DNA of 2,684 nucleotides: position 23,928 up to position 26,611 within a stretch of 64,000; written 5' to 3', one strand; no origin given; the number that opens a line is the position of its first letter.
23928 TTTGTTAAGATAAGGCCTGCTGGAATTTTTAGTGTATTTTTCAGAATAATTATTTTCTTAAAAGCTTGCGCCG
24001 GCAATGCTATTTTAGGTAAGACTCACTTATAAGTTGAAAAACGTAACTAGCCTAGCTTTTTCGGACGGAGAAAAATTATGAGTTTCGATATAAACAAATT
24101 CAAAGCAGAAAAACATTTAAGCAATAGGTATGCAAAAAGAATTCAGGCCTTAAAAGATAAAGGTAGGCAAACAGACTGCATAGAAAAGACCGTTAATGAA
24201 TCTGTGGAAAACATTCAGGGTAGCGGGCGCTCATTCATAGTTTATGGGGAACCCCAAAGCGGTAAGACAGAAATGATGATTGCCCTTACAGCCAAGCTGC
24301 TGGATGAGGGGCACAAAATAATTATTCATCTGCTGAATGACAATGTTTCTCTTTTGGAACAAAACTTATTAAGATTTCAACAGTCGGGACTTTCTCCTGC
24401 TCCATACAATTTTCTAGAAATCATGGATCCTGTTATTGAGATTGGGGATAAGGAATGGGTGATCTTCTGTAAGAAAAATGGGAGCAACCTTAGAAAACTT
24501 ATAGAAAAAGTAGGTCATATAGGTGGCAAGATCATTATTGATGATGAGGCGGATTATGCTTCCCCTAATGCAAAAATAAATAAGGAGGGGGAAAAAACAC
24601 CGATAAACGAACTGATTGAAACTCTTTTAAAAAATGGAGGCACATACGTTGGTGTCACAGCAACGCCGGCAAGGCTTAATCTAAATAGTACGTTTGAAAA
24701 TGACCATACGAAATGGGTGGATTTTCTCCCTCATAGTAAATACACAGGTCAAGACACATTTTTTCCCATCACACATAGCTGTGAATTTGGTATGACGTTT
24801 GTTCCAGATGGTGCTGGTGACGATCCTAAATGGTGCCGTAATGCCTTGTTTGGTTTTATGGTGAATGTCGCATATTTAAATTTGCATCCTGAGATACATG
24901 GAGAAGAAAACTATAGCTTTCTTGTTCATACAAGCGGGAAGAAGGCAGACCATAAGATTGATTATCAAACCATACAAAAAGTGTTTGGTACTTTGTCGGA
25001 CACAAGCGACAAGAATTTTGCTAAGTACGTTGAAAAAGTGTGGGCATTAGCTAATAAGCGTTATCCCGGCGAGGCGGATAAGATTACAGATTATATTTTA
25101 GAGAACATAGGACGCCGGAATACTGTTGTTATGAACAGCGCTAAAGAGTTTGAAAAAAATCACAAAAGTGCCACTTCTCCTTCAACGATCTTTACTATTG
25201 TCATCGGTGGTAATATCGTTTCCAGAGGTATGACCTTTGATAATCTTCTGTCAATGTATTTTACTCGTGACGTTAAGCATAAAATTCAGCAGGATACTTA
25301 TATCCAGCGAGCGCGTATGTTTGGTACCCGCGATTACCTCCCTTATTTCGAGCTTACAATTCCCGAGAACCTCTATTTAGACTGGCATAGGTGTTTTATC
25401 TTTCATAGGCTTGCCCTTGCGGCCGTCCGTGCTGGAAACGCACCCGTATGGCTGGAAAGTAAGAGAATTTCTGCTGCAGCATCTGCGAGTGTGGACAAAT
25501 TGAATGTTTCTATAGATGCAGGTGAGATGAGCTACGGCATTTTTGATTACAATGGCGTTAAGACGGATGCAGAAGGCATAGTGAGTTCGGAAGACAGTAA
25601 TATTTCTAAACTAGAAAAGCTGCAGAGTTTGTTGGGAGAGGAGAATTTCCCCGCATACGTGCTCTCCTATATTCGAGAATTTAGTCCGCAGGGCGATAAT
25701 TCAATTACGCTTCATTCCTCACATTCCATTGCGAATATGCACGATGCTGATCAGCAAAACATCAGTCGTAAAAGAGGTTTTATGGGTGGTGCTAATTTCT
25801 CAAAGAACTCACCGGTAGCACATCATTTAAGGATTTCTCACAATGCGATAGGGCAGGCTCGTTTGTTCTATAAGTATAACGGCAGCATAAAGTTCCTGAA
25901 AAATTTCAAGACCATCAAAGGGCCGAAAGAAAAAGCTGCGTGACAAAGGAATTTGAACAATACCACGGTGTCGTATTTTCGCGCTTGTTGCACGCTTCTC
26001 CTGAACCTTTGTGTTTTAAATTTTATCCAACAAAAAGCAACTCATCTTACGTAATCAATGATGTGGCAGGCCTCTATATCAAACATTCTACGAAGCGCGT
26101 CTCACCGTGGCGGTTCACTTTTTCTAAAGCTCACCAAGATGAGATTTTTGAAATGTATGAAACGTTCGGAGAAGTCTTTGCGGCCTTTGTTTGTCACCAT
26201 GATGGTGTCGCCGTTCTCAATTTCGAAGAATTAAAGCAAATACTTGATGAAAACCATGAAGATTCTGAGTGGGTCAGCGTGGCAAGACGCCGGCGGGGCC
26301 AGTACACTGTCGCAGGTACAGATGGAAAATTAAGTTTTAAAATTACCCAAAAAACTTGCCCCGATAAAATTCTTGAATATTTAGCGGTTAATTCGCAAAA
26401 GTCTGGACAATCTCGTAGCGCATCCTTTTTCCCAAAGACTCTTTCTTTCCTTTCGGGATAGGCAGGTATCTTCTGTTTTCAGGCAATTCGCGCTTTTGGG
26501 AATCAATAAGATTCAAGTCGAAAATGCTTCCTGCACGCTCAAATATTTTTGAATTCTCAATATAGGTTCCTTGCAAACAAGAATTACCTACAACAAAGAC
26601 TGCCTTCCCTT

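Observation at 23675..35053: ~11.3 kb integrative island in the 3' end of tRNA-Gly(GCC), delimited to the base by a 21-bp direct repeat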

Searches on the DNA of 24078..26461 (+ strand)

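Call 114: search_dna_similar(query=window:24078-26461:+, collection=plasmids, mode=distant, max_evalue=0.00001, max_rows=10)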
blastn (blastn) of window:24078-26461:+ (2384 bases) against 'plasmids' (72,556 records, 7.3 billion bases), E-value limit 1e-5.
No match.
